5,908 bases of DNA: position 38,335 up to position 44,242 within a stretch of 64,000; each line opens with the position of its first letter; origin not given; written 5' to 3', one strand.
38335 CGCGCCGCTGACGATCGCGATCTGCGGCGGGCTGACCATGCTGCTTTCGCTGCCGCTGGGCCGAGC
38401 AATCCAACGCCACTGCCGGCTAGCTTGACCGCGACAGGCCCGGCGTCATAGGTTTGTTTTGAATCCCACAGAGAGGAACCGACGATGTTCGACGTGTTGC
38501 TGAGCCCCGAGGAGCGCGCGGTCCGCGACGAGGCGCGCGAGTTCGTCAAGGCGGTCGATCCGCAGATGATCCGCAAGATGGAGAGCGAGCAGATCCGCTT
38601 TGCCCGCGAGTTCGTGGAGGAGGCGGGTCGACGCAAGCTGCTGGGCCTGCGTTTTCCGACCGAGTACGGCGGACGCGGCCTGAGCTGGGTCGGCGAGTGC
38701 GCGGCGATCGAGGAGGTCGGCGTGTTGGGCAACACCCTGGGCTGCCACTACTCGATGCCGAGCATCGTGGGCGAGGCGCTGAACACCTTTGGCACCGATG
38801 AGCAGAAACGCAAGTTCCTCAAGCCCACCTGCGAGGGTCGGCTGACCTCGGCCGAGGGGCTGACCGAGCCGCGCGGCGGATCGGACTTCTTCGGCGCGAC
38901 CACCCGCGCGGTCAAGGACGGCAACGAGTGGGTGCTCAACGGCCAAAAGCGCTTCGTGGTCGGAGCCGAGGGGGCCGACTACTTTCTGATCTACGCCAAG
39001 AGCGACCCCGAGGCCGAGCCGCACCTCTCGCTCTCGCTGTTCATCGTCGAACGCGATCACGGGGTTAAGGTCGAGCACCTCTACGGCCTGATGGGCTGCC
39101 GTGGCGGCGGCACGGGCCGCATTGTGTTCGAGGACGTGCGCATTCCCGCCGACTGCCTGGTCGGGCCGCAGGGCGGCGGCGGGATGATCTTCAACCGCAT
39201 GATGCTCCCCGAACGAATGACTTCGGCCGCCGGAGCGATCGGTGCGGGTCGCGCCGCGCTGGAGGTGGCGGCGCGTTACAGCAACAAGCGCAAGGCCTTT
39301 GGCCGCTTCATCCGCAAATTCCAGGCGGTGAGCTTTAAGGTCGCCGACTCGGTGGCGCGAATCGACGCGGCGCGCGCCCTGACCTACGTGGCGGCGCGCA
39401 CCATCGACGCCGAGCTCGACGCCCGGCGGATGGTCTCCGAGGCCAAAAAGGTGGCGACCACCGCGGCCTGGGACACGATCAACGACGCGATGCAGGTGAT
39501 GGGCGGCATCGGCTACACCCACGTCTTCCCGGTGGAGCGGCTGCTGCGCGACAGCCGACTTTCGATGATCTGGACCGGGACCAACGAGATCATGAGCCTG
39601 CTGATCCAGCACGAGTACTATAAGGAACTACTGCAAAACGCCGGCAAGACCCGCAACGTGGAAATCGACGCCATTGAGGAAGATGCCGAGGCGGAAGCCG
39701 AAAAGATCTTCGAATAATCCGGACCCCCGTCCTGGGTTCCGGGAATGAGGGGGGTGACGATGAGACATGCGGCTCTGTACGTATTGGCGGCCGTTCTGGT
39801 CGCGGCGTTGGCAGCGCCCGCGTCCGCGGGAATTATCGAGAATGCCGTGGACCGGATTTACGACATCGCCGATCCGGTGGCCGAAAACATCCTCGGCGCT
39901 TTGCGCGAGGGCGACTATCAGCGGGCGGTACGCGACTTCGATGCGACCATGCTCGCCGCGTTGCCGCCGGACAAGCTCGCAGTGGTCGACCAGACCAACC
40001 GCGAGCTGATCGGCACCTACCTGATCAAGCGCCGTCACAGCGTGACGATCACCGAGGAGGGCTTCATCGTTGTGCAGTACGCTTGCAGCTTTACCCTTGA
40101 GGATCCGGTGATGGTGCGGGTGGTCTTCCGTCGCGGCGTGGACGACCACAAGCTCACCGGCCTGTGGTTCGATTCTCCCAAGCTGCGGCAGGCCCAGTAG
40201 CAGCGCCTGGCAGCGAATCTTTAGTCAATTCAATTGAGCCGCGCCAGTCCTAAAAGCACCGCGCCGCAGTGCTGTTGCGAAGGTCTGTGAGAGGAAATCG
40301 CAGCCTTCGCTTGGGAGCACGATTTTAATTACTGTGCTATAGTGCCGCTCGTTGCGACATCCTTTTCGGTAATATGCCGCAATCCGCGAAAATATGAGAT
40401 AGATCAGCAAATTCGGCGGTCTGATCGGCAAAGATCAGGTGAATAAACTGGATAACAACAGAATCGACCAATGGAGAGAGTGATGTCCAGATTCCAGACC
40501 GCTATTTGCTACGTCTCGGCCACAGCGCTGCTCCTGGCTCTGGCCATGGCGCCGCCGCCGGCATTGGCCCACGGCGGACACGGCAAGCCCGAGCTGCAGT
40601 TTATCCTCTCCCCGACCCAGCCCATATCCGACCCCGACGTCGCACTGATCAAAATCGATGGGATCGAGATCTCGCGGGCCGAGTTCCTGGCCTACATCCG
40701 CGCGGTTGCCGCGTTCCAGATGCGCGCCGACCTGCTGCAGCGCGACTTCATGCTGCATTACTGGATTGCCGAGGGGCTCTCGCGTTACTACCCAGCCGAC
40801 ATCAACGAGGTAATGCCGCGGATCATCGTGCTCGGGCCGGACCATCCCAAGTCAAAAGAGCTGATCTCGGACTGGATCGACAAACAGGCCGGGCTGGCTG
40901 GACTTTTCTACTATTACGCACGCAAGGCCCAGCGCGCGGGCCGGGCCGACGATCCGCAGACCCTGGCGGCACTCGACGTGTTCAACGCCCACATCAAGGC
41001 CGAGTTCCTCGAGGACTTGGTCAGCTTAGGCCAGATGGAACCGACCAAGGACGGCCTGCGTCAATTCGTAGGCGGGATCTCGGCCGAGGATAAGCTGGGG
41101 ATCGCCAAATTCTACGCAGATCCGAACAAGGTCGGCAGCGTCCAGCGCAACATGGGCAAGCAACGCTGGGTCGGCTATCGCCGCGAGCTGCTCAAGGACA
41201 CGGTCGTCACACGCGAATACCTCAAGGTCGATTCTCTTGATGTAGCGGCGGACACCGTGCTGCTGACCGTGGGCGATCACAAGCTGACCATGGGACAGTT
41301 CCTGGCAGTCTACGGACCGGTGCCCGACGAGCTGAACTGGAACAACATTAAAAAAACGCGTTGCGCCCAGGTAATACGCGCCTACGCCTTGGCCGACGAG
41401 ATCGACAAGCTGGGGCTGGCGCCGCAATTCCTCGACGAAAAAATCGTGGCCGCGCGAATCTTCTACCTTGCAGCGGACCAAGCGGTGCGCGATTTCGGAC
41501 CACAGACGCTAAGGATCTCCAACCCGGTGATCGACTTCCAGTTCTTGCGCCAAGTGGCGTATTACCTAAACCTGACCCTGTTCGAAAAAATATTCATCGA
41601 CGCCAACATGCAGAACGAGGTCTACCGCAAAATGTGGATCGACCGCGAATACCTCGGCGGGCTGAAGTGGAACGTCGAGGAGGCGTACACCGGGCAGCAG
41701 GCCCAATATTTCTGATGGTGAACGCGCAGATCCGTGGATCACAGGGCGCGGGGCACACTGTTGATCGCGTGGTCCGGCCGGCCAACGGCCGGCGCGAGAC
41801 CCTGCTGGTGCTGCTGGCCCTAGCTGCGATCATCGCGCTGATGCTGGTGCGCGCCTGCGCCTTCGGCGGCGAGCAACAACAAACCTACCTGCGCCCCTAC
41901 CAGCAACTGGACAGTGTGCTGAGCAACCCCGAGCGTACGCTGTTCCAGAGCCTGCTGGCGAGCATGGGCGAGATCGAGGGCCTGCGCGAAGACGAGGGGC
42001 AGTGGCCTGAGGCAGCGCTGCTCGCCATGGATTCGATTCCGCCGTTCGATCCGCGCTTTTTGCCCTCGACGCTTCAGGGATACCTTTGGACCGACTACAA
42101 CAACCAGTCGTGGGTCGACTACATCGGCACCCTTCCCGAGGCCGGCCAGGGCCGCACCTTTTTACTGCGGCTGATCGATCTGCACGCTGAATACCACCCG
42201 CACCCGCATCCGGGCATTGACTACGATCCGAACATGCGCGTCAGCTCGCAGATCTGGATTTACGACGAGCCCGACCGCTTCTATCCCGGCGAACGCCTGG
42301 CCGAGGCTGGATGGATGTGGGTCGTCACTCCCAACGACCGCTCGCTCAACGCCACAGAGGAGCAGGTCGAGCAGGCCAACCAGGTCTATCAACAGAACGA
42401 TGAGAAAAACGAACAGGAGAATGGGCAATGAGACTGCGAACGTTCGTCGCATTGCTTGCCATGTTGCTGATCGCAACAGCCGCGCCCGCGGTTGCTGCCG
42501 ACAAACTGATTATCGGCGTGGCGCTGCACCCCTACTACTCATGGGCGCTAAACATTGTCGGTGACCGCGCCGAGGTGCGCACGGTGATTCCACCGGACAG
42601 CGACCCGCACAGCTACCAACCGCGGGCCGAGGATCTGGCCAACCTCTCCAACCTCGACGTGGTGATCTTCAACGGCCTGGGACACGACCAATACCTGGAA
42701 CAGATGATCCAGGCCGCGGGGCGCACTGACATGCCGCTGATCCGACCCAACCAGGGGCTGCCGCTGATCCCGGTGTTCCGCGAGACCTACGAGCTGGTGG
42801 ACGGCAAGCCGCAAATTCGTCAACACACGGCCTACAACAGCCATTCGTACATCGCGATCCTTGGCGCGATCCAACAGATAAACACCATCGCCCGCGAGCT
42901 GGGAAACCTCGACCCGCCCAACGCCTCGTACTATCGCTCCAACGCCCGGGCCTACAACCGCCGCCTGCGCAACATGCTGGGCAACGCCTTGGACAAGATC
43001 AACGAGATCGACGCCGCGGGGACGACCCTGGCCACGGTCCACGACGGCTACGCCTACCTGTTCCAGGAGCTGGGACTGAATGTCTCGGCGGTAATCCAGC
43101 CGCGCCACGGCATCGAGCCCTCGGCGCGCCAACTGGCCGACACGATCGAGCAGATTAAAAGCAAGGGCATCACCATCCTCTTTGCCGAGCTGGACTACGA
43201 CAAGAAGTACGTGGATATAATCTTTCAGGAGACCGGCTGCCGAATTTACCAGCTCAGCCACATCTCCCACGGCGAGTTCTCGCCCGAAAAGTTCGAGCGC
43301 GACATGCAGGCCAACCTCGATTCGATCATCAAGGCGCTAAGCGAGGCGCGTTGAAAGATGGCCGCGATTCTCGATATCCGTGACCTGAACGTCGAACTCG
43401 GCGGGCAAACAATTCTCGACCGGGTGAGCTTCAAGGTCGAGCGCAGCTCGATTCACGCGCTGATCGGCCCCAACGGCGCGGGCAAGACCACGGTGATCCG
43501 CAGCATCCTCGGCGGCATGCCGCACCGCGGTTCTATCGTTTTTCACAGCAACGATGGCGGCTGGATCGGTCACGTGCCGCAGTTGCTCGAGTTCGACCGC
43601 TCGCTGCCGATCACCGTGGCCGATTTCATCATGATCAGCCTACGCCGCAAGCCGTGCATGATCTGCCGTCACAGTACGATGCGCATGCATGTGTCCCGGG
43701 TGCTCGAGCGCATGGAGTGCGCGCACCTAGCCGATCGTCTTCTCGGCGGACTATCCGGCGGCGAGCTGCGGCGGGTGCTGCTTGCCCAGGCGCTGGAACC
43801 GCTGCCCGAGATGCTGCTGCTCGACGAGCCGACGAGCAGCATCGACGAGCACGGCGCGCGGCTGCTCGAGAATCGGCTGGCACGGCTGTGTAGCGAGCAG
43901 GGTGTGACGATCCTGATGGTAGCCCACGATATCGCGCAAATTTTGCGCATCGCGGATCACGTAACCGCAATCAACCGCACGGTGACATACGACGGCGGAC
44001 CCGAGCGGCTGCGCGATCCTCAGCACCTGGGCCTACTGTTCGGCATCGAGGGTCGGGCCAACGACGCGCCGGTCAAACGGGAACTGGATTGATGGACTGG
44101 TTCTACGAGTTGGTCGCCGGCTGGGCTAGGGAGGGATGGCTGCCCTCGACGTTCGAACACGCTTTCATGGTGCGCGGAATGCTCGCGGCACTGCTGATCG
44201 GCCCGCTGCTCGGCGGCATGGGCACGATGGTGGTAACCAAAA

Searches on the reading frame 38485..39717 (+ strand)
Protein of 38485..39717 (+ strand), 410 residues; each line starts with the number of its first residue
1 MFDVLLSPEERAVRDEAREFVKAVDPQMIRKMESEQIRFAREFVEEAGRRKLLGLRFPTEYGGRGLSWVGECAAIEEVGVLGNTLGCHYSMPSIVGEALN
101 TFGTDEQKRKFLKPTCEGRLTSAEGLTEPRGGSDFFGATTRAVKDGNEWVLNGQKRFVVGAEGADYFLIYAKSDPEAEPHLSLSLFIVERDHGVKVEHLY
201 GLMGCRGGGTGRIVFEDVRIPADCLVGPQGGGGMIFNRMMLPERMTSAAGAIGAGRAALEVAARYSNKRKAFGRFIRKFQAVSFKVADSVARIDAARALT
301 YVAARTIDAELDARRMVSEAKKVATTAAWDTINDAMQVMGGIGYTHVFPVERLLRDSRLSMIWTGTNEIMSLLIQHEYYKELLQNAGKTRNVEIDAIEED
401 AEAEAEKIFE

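Call 52: search_protein_families(library=pfam, proteins=[window:38485-39717:+], max_evalue=0.001)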
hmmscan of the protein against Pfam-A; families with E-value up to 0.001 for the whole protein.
window:38485-39717:+ (410 aa): 5 families
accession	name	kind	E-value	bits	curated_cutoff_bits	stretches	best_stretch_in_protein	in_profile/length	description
PF00441.29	Acyl-CoA_dh_1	-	2.1e-35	122.5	22.4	1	235-375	6-146/150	Acyl-CoA dehydrogenase, C-terminal domain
PF02771.21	Acyl-CoA_dh_N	-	1.9e-24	86.7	22.9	1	7-118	1-112/113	Acyl-CoA dehydrogenase, N-terminal domain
PF02770.24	Acyl-CoA_dh_M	-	1.5e-20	73.6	33.3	1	124-218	2-97/97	Acyl-CoA dehydrogenase, middle domain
PF08028.16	Acyl-CoA_dh_2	-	7.6e-14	52.6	22.7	1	246-366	2-132/134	Acyl-CoA dehydrogenase, C-terminal domain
PF22924.1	ACOX_C_alpha1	-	1.8e-07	31.5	27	1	240-373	4-163/169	Acyl-CoA oxidase, C-alpha1 domain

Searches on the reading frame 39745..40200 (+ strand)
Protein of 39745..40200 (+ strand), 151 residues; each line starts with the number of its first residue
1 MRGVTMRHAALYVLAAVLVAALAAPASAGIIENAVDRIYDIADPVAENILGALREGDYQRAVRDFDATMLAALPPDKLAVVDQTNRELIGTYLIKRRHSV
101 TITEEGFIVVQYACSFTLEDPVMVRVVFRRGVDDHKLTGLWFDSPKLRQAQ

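Call 53: search_protein_families(library=pfam, proteins=[window:39745-40200:+], max_evalue=0.001)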
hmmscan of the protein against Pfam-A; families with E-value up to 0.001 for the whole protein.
window:39745-40200:+ (151 aa): 1 family
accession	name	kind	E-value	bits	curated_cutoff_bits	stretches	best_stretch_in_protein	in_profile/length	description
PF13026.12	DUF3887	-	8e-10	39.7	31.8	1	46-139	1-90/91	Protein of unknown function (DUF3887)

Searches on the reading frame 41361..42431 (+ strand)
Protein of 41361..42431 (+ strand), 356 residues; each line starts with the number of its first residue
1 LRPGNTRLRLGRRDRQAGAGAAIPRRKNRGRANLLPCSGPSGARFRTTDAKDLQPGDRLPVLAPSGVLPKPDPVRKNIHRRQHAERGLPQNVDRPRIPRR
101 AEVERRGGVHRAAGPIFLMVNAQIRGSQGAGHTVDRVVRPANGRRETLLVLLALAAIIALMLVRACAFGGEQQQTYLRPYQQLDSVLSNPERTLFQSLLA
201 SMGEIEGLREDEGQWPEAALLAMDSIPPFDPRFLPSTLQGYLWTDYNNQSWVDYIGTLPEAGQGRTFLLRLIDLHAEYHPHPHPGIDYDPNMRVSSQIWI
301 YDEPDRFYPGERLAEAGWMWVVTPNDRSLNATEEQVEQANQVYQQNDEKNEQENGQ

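Call 54: search_protein_families(library=pfam, proteins=[window:41361-42431:+], max_evalue=0.001)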
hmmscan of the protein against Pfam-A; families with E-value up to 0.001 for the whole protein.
window:41361-42431:+ (356 aa): 1 family
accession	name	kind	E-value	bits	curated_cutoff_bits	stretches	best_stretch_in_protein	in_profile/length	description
PF19659.4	DUF6162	-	4.9e-08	33.6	27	1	137-256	3-122/124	Family of unknown function (DUF6162)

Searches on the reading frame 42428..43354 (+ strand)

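Call 53: search_protein_families(library=pfam, proteins=[window:42428-43354:+], max_evalue=0.001)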
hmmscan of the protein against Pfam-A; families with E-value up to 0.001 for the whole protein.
window:42428-43354:+ (308 aa): 1 family
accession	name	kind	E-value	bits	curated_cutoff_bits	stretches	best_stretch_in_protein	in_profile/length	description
PF01297.22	ZnuA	-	2e-49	168.9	29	1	32-303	4-263/263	Zinc-uptake complex component A periplasmic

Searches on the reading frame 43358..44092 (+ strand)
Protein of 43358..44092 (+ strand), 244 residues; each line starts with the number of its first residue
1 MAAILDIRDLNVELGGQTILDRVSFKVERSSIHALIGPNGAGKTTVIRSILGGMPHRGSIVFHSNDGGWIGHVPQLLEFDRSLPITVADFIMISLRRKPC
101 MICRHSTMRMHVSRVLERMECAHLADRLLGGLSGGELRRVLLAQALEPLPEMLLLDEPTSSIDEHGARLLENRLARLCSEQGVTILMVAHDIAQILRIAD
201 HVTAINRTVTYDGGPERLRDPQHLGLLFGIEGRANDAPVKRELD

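Call 53: search_protein_families(library=pfam, proteins=[window:43358-44092:+], max_evalue=0.001)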
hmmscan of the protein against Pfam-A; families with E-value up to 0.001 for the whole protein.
window:43358-44092:+ (244 aa): 4 families
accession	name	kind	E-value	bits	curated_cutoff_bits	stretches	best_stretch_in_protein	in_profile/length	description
PF00005.33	ABC_tran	-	5.1e-22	79.4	25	1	20-160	1-137/137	ABC transporter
PF13304.12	AAA_21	-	2.7e-07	31.4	27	1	32-51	1-22/304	AAA domain, putative AbiEii toxin, Type IV TA system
PF13514.12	AAA_27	-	0.00041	20.4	22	1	14-57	10-56/206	AAA domain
PF02463.25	SMC_N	-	0.00041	20.3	40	0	30-51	24-48/220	RecF/RecN/SMC N terminal domain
